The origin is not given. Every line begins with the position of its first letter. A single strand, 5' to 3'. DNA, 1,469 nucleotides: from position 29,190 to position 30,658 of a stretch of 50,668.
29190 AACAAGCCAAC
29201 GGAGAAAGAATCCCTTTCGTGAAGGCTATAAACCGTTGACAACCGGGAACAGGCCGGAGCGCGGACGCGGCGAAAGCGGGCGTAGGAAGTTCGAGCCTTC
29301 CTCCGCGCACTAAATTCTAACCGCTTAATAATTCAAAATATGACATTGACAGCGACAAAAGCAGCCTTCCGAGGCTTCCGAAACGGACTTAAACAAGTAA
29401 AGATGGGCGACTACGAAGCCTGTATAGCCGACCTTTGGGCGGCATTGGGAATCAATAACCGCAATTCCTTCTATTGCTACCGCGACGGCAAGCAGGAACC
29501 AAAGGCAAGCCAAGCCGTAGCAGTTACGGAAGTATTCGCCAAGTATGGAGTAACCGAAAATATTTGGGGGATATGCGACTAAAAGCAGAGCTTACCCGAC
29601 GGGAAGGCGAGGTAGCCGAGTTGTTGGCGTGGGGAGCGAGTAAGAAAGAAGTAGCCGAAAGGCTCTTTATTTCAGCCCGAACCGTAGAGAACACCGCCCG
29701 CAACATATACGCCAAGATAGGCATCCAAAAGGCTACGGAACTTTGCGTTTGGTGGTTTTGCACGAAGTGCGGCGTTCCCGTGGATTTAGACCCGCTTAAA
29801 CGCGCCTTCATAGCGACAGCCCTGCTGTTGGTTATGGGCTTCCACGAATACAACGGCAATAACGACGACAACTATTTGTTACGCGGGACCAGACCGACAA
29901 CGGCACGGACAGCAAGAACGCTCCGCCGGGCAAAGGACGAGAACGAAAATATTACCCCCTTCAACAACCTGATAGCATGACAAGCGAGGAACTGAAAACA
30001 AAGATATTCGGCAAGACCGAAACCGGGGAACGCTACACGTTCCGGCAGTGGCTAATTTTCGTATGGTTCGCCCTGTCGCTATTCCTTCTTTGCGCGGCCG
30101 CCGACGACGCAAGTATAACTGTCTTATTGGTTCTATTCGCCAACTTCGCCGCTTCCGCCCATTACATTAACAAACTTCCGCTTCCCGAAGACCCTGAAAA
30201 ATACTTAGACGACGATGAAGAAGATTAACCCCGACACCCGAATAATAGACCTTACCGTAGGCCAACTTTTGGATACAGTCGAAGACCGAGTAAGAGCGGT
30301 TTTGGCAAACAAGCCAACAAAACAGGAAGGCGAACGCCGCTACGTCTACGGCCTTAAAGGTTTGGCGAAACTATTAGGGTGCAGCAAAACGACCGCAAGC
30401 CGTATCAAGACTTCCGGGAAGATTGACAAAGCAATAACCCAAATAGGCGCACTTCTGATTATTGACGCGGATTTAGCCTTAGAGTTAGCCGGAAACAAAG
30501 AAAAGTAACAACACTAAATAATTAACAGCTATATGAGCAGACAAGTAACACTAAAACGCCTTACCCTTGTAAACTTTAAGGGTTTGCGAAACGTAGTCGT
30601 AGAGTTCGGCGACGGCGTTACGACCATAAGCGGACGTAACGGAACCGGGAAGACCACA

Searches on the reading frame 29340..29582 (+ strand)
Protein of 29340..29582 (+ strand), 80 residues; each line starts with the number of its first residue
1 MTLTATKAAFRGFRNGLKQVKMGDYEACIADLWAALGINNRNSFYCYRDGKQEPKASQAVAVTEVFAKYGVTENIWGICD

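Call 15: search_protein_families(library=pfam, proteins=[window:29340-29582:+], max_evalue=0.01)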
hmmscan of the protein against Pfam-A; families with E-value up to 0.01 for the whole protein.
window:29340-29582:+ (80 aa): 0 families

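Call 21: search_protein_families(library=phrogs, proteins=[window:29340-29582:+], max_evalue=0.001)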
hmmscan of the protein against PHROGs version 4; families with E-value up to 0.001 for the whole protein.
window:29340-29582:+ (80 aa): 0 families

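Call 86: search_protein_families(library=pfam, proteins=[window:29340-29582:+], max_evalue=5)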
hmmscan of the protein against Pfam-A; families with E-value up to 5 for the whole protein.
window:29340-29582:+ (80 aa): 1 family
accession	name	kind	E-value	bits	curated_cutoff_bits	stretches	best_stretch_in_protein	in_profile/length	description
PF03387.19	Herpes_UL46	-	0.042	13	25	1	19-76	155-211/435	Herpesvirus UL46 protein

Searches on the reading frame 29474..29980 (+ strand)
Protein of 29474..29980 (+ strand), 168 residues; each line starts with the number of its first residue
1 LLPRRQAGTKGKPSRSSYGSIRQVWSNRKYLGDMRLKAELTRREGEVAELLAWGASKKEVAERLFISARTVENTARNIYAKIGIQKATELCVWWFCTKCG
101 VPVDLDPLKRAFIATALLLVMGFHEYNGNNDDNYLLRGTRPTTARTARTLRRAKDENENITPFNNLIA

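Call 15: search_protein_families(library=pfam, proteins=[window:29474-29980:+], max_evalue=0.01)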
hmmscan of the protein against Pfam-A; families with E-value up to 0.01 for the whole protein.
window:29474-29980:+ (168 aa): 2 families
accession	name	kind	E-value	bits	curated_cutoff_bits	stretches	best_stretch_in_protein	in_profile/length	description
PF00196.25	GerE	-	1.5e-13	50.6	23.5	1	39-92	2-55/57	Bacterial regulatory proteins, luxR family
PF13384.12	HTH_23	-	0.0026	18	24.6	1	46-74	9-37/50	Homeodomain-like domain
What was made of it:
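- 29573..29980 (+): Candidate binder 1: LuxR/GerE-type HTH protein (135 aa) with a C-terminal hydrophobic helix and an Arg-rich tail. Pfam GerE 1.5e-13 (call 15).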

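Call 21: search_protein_families(library=phrogs, proteins=[window:29474-29980:+], max_evalue=0.001)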
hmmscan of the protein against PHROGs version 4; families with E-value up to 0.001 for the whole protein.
window:29474-29980:+ (168 aa): 4 families
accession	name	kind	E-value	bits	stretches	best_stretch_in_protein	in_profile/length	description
phrog_3282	-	transcription regulation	2.1e-09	38.5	1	36-91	44-99/158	sigma factor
phrog_10300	-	transcription regulation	3.9e-09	37.7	1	37-92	118-173/182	transcriptional regulator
phrog_24049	-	unknown function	2.1e-05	25.5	1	37-96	14-73/149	-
phrog_27555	-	transcription regulation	0.00092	19.8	0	36-86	128-178/203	transcriptional regulator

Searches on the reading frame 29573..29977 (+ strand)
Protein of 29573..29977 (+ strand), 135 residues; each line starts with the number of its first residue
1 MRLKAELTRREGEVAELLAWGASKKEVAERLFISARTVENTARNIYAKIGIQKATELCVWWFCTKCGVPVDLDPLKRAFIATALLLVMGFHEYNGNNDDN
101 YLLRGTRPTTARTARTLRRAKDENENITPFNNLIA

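Call 26: find_related_loci(query=window:29573-29977:+, collection=viral_contigs, flank=10000)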
Query window:29573-29977:+ (135 aa) in viral_contigs; peptide patterns used: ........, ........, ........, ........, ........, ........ (x = any residue, [..] = any of these).
79 stretches matched a pattern; 64 encode a relative of the query (tblastn E <= 1e-3); 64 distinct loci.
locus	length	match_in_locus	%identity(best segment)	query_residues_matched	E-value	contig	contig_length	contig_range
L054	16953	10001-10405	98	1-135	3e-87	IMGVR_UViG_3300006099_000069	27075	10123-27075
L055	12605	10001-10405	98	1-135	3e-87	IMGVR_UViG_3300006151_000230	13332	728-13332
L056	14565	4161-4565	98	1-135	3e-87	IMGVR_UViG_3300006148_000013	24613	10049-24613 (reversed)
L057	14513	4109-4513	98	1-135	3e-87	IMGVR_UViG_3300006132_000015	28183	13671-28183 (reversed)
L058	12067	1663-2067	98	1-135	6e-87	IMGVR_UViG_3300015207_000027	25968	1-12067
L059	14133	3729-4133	98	1-135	6e-87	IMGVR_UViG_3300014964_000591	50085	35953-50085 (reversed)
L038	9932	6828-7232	97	1-135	2e-86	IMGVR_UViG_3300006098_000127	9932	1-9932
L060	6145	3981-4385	96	1-135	1e-85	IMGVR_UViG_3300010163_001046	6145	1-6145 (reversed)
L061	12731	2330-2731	66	1-135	3e-51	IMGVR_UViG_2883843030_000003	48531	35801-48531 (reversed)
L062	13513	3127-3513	66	1-130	9e-51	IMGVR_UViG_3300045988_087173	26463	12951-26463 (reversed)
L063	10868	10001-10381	67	1-130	2e-50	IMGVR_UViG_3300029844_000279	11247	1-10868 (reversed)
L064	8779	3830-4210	67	1-130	2e-50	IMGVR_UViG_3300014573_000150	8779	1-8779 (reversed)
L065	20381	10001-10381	67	1-130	3e-50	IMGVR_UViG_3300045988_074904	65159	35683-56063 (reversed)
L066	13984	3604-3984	67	1-130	2e-50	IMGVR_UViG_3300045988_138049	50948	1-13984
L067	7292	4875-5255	67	1-130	2e-50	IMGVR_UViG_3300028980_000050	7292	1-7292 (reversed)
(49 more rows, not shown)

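Call 40: find_homologous_proteins(query=window:29573-29977:+, max_evalue=0.001)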
Query window:29573-29977:+ (135 aa): 664 proteins with E <= 0.001 among 725 candidates; the best 120 are listed.
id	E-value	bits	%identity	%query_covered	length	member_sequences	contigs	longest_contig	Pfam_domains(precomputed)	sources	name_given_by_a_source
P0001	5.8e-81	287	95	100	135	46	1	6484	PF00196.26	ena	-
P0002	4.3e-80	284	96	100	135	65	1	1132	PF00196.26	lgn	-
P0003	9.3e-77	273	91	100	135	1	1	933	PF00196.26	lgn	-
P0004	7.4e-71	254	88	100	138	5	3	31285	PF00196.26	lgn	-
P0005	6.2e-69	248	83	100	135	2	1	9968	PF00196.26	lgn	-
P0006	2.8e-61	223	82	97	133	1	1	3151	PF00196.26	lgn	-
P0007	1.5e-59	217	78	99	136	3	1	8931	PF00196.26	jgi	-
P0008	2.5e-58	213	74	97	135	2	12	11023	PF00196.26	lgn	-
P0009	1.3e-56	208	74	99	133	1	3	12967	PF00196.26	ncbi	-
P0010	4.5e-56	206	76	93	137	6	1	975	PF00196.26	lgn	-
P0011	6.6e-52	193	69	100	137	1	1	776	PF00196.26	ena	-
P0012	1.6e-50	188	68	96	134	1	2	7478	PF00196.26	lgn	-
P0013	3.0e-50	187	71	99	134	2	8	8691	PF00196.26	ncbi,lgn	-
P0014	5.5e-50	186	71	99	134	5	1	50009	PF00196.26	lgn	-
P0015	7.8e-50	186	67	96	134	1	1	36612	PF00196.26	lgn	-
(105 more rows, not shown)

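Call 50: find_related_loci(query=A1, collection=genome_contigs, flank=10000)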
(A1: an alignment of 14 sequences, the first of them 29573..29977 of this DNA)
Query A1 (135 aa) in genome_contigs; peptide patterns used: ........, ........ (x = any residue, [..] = any of these).
95 stretches matched a pattern; 26 encode a relative of the query (tblastn E <= 1e-3); 26 distinct loci.
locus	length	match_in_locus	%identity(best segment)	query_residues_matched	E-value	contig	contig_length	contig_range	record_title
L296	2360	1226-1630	98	1-135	4e-90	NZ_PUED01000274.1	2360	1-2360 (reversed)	Paramuribaculum intestinale strain DSM 100749 seq274, whole genome shotgun sequence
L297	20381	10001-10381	67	1-130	2e-50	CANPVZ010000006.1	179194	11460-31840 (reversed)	MAG: uncultured Phocaeicola sp. isolate Lapin-001__bin39 genome assembly, contig: Lapin-001__NODE_69_length_179194_cov_3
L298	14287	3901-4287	66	1-131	4e-49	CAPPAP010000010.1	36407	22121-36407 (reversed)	MAG TPA_asm: Candidatus Borkfalkiaceae bacterium isolate MGBC155142 genome assembly, contig: MGBC155142.10, whole genome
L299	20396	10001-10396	65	1-129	3e-49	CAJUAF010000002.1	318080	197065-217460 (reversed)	MAG TPA_asm: uncultured Muribaculaceae bacterium isolate MGBC125952 genome assembly, contig: MGBC125952.2, whole genome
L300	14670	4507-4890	65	1-130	1e-47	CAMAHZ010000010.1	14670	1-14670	MAG: uncultured Clostridia bacterium isolate SRR5665903_bin.50_metaWRAP_v1.3_MAG genome assembly, contig: ERZ11448883.70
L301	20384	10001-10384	67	1-130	1e-47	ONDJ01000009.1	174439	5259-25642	uncultured Prevotellaceae bacterium isolate RUG210 genome assembly, contig: scaffold_218, whole genome shotgun sequence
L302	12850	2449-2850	66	1-135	1e-51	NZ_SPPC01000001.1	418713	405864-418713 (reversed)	Barnesiella sp. WM24 NODE_1_length_418713_cov_7.28944, whole genome shotgun sequence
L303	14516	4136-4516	65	1-130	4e-46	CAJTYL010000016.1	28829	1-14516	MAG TPA_asm: uncultured Christensenella sp. isolate MGBC122917 genome assembly, contig: MGBC122917.16, whole genome shot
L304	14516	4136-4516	65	1-130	4e-46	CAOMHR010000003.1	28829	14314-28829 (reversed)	MAG TPA_asm: Candidatus Borkfalkiaceae bacterium isolate MGBC124640 genome assembly, contig: MGBC124640.3, whole genome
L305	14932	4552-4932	65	1-130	4e-46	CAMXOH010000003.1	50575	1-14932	MAG TPA_asm: uncultured Clostridia bacterium isolate SRR14920965_bin.11_metawrap_v1.3_MAG genome assembly, contig: NODE.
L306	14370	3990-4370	65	1-130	4e-46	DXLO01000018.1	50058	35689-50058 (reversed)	MAG TPA_asm: Bacteroides sp. isolate HRGM_Genome_0405 HRGM_Genome_0405_18, whole genome shotgun sequence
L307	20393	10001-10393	57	1-134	3e-43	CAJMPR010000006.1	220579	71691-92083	TPA_asm: uncultured bacterium isolate ERR1600605-bin.30 genome assembly, contig: NODE_54_length_220579_cov_62.575389, wh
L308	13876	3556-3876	64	1-107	8e-42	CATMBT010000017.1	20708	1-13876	MAG TPA_asm: uncultured Christensenella sp. isolate MGG00234_1678865633 genome assembly, contig: C4_509, whole genome sh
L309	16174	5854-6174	64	1-107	8e-42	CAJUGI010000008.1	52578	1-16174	MAG TPA_asm: uncultured Christensenella sp. isolate MGBC134176 genome assembly, contig: MGBC134176.8, whole genome shotg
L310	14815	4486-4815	62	1-110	1e-41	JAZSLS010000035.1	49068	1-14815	MAG: Eubacteriales bacterium isolate T1900044557_TS20190023.MAGScoT_cleanbin_000022 SGB_316_k141_1005724, whole genome s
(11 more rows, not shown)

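Call 75: search_dna_similar(query=window:29573-29977:+, collection=phages, mode=protein, max_rows=25, max_evalue=0.001)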
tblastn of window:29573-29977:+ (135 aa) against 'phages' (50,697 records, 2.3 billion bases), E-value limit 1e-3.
Records with a match: 19; places in all: 19; records where one place covers at least 80% of the query: 0.
Best place of each record, by identity: <60% 19.
By first word of the organism name: Bacteriophage 11; Bacteroides 2; Listeria 2; Staphylococcus 2; Pseudomonas 1; Salmonella 1.
By host as written in the record: - 11; Listeria monocytogenes 2; Staphylococcus aureus 2; Bacteroides salyersiae BG8 1; Pseudomonas aeruginosa 1; Salmonella enterica subsp. enterica serovar Kentucky 1; Bacteroides caecimuris 1.
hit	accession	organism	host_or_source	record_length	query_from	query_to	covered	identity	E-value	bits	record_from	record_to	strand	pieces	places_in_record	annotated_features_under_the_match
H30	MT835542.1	Bacteriophage sp.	human fecal samples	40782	1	87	64%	46.0%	2e-18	85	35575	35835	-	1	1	record has no annotation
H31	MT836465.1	Bacteriophage sp.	human fecal samples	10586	1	101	75%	34.0%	3e-8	56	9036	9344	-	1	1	record has no annotation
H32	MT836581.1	Bacteriophage sp.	human fecal samples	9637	7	60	40%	51.9%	1e-6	52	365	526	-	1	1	record has no annotation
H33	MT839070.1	Bacteriophage sp.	human fecal samples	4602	6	60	41%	49.1%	1e-6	52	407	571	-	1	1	record has no annotation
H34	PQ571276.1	Bacteroides phage BS-TP3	Bacteroides salyersiae BG8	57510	7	77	53%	38.0%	9e-7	52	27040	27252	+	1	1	helix-turn-helix transcriptional regulator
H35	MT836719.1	Bacteriophage sp.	human fecal samples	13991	6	57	39%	48.1%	6e-6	50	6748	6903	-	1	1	record has no annotation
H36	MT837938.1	Bacteriophage sp.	human fecal samples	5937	3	60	43%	43.1%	2e-4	45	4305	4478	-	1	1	record has no annotation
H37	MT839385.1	Bacteriophage sp.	human fecal samples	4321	6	57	39%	46.2%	6e-5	47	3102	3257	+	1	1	record has no annotation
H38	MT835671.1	Bacteriophage sp.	human fecal samples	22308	4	57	40%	44.4%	1e-5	49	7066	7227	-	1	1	record has no annotation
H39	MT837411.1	Bacteriophage sp.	human fecal samples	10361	7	60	40%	44.4%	2e-4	45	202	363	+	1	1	record has no annotation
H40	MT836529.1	Bacteriophage sp.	human fecal samples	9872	7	60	40%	42.6%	2e-4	45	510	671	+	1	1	record has no annotation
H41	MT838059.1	Bacteriophage sp.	human fecal samples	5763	7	68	46%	37.1%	1e-3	43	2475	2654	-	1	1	record has no annotation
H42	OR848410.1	Listeria phage LM 4-14-1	Listeria monocytogenes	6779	3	62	44%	38.3%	1e-5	49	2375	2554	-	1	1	record has no annotation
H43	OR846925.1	Listeria phage LM 4-11-1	Listeria monocytogenes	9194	3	62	44%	38.3%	1e-5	49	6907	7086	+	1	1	record has no annotation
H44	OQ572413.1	Pseudomonas phage Y12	Pseudomonas aeruginosa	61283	7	56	37%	44.0%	5e-4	44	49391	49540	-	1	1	record has no annotation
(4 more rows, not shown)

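Call 81: search_solved_structures(query=A1, max_evalue=0.001, show_alignments=2)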
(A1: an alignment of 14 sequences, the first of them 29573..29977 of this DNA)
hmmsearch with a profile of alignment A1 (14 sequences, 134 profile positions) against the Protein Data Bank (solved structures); distinct sequences matched with E-value up to 0.001: 23.
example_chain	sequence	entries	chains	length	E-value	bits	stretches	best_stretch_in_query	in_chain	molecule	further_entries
3kln_A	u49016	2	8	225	6.2e-10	42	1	3-60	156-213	Transcriptional regulator, LuxR family | Transcriptional regulator VpsT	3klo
4wt0_B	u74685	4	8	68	6.9e-10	41.8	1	1-62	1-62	Response regulator receiver domain protein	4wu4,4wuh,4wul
4wsz_A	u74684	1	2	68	8.5e-10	41.5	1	1-62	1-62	Response regulator receiver domain protein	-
1fse_A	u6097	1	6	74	1.6e-08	37.4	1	6-53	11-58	GERE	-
5hev_A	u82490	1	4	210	4.2e-08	36.1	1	3-62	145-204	Response regulator protein VraR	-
4gvp_A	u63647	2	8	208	1.6e-06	31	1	5-62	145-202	Response regulator protein vraR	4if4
7ve6_A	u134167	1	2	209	1.6e-06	30.9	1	5-62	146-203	Response regulator protein VraR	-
7ve4_A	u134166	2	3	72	3.3e-06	29.9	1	4-62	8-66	DNA-binding response regulator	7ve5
7x1k_A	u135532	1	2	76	3.6e-06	29.8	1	7-59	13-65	Chemotaxis protein CheY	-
2rnj_A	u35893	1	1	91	6.7e-06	28.9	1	4-62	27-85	Response regulator protein vraR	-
7vim_A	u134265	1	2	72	7.6e-06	28.7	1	6-60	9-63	Protein EsrB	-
1zlj_A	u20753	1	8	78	1.6e-05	27.7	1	7-60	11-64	Dormancy Survival Regulator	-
3clo_A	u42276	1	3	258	2.1e-05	27.3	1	6-58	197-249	Transcriptional regulator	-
1zlk_A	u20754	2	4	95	2.8e-05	26.9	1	7-60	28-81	Dormancy Survival Regulator | TWO COMPONENT TRANSCRIPTIONAL REGULATORY PROTEIN DEVR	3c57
4yn8_A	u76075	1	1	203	3.6e-05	26.6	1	5-55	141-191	Response regulator ChrA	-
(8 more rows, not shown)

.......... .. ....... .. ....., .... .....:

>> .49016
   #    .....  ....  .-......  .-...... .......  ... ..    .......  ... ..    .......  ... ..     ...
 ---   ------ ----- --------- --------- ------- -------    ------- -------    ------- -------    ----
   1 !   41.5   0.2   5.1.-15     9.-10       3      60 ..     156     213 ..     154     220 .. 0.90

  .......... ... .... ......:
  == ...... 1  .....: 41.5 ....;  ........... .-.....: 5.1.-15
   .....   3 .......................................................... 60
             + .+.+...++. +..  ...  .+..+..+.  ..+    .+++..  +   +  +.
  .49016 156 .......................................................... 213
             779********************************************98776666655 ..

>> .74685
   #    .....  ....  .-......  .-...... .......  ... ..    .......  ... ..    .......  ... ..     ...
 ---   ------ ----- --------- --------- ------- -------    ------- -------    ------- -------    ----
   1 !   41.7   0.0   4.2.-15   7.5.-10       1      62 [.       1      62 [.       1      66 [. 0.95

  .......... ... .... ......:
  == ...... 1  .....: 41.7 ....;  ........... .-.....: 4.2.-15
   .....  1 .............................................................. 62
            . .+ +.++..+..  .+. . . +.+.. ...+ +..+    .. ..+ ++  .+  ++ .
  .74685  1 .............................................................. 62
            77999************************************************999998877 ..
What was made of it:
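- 29573..29980 (+): PDB profile hits to VpsT, LiaR, GerE, VraR, DosR and NarL (call 81).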

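Call 84: predict_structure(alignment_id=A1)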
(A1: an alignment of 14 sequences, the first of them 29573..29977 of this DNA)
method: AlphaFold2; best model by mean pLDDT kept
length: 135 residues; sequences in the alignment: 14
mean_pLDDT: 66.5   pTM: 0.47
mean pLDDT of the five models: 66.5, 63.8, 62.4, 61.6, 55.8
residues with pLDDT >= 90: 3; 70-90: 64; 50-70: 29; < 50: 39
segments of 3 or more residues with pLDDT < 50: 96-128, 130-135
pLDDT, mean of each block of 10 residues (from residue 1): 69 86 88 89 86 80 71 66 69 50 38 43 43 40
secondary structure, 60 per line:
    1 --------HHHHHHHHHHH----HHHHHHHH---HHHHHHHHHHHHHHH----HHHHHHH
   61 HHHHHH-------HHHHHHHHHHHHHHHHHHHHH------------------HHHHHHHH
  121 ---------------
elements in order: H9-19 H24-31 H35-49 H54-66 H74-94 H113-120
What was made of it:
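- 29573..29980 (+): AF2 model (call 84).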

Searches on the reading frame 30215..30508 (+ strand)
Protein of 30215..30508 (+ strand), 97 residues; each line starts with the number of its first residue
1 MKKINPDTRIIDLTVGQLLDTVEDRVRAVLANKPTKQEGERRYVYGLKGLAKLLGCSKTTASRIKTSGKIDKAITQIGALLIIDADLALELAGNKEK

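Call 15: search_protein_families(library=pfam, proteins=[window:30215-30508:+], max_evalue=0.01)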
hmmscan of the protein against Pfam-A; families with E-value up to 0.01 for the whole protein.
window:30215-30508:+ (97 aa): 1 family
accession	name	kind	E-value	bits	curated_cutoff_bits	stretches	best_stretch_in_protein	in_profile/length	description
PF12964.13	DUF3853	-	4.2e-24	85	22.1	1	31-94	33-96/97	Protein of unknown function (DUF3853)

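Call 86: search_protein_families(library=pfam, proteins=[window:30215-30508:+], max_evalue=5)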
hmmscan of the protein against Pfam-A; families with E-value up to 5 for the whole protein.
window:30215-30508:+ (97 aa): 4 families
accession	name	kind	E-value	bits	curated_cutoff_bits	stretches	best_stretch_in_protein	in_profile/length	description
PF12964.13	DUF3853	-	4.2e-24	85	22.1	1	31-94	33-96/97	Protein of unknown function (DUF3853)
PF12728.13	HTH_17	-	0.062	14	27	1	50-82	7-38/51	Helix-turn-helix domain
PF16677.11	GP3_package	-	0.13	12.9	29.4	1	41-79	30-70/105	DNA-packaging protein gp3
PF13384.12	HTH_23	-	0.17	12.2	24.6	1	48-65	21-38/50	Homeodomain-like domain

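Call 104: search_protein_families(library=phrogs, proteins=[window:30215-30508:+], max_evalue=0.001)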
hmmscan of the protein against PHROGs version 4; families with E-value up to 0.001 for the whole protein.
window:30215-30508:+ (97 aa): 0 families

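Call 108: find_homologous_proteins(query=window:30215-30505:+, max_evalue=0.001)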
Query window:30215-30505:+ (97 aa): 250 proteins with E <= 0.001 among 254 candidates; the best 120 are listed.
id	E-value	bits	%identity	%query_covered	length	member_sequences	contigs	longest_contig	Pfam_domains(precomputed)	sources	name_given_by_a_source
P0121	7.0e-52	191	98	100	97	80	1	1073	PF12964.14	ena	-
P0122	1.4e-51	190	97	100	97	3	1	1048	PF12964.14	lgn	-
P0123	1.6e-50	187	97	100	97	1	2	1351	PF12964.14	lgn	-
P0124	2.2e-49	183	95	100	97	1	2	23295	PF12964.14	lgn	-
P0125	3.3e-49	182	93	100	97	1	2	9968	PF12964.14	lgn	-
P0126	3.7e-49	182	93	100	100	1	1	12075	PF12964.14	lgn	-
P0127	4.7e-49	182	92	100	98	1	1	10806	PF12964.14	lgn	-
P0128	2.9e-46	173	91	100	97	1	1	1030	PF12964.14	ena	-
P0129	4.5e-46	172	90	99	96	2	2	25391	PF12964.14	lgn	-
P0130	9.4e-43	162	86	95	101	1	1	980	PF12964.14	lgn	-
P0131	6.3e-41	156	81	99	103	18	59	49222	PF12964.14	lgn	-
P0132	1.2e-40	155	80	99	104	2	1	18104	PF12964.14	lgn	-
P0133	2.1e-40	154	82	96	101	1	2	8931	PF12964.14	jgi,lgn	-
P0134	2.2e-39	151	79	99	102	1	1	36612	PF12964.14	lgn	-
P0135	3.2e-39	150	78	99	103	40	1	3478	PF12964.14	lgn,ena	-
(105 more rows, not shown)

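Call 114: predict_structure(alignment_id=A4)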
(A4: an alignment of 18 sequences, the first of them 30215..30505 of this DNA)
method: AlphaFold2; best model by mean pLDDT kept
length: 97 residues; sequences in the alignment: 18
mean_pLDDT: 68.5   pTM: 0.44
mean pLDDT of the five models: 68.5, 57.7, 56.6, 53.7, 53.0
residues with pLDDT >= 90: 0; 70-90: 61; 50-70: 20; < 50: 16
segments of 3 or more residues with pLDDT < 50: 1-13
pLDDT, mean of each block of 10 residues (from residue 1): 39 58 73 59 68 85 85 78 76 64
secondary structure, 60 per line:
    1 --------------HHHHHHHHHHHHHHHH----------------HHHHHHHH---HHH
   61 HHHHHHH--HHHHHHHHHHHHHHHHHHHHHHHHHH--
elements in order: H15-30 H47-54 H58-67 H70-95

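Call 116: fold_search(model_id=the predicted structure, library=pdb)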
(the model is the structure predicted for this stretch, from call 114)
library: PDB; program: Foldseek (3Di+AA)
matches with E <= 10: 67; with E <= 0.001: 0
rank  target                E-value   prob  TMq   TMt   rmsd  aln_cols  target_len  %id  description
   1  9gs9_J                2.4e+00  0.14  0.29  0.09   5.6        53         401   28  Tn7016 PseCAST QCascade (released 2024-10-16)
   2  9gs9_I                2.9e+00  0.12  0.29  0.09   5.6        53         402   28  Tn7016 PseCAST QCascade (released 2024-10-16)
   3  7u5e_J                3.3e+00  0.11  0.27  0.09   7.7        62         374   19  I-F3b Cascade-TniQ partial R-loop complex (released 2023-06-14)
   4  7vim_A                4.3e+00  0.08  0.23  0.34  12.4        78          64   14  The C-terminal DNA binding domain of EsrB from Edwardsiella piscicida (released 2022-09-28)
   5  5jaa_A                4.6e+00  0.07  0.27  0.26  18.2        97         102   13  Crystal structure of the HigBA2 toxin-antitoxin complex (released 2017-04-05)
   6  2a63_MODEL_1_A        5.0e+00  0.12  0.22  0.30   1.7        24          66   25  Solution structure of a stably monomeric mutant of lambda Cro produced by substitutions in the ball-and-socket (released 2006-06-06)
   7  2o38_B                5.0e+00  0.10  0.27  0.29   8.3        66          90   18  Putative XRE Family Transcriptional Regulator (released 2007-01-02)
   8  7d98_B                5.0e+00  0.08  0.22  0.09   7.9        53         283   26  Crystal structure of full-length CbnR complexed with the target DNA complex (released 2021-03-10)
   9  4pu7_A                5.0e+00  0.06  0.21  0.28  11.8        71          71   18  Shewanella oneidensis Toxin Antitoxin System Antitoxin Protein HipB Resolution 1.85 (released 2014-08-06)
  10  2ict                  5.3e+00  0.05  0.24  0.24  11.6        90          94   12  Crystal structure of the bacterial antitoxin HigA from Escherichia coli at pH 8.5. Northeast Structural Genomics TARGET  (released 2006-09-26)
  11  3kxa_A                5.3e+00  0.04  0.22  0.17   9.5       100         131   22  Crystal Structure of NGO0477 from Neisseria gonorrhoeae (released 2010-01-19)
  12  3vk0_C                5.7e+00  0.11  0.23  0.25   3.9        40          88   18  Crystal Structure of hypothetical transcription factor NHTF from Neisseria (released 2012-03-14)
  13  4yba_B                5.7e+00  0.08  0.24  0.29   9.5        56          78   14  The structure of the C.Kpn2I controller protein (released 2016-03-02)
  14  8tac_A                5.7e+00  0.06  0.26  0.35  14.4        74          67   19  Designed DNA binding protein (released 2024-08-28)
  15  4ghj_A                5.7e+00  0.06  0.22  0.28  12.8        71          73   14  1.75 Angstrom Crystal Structure of Transcriptional Regulator ftom Vibrio vulnificus. (released 2012-08-15)
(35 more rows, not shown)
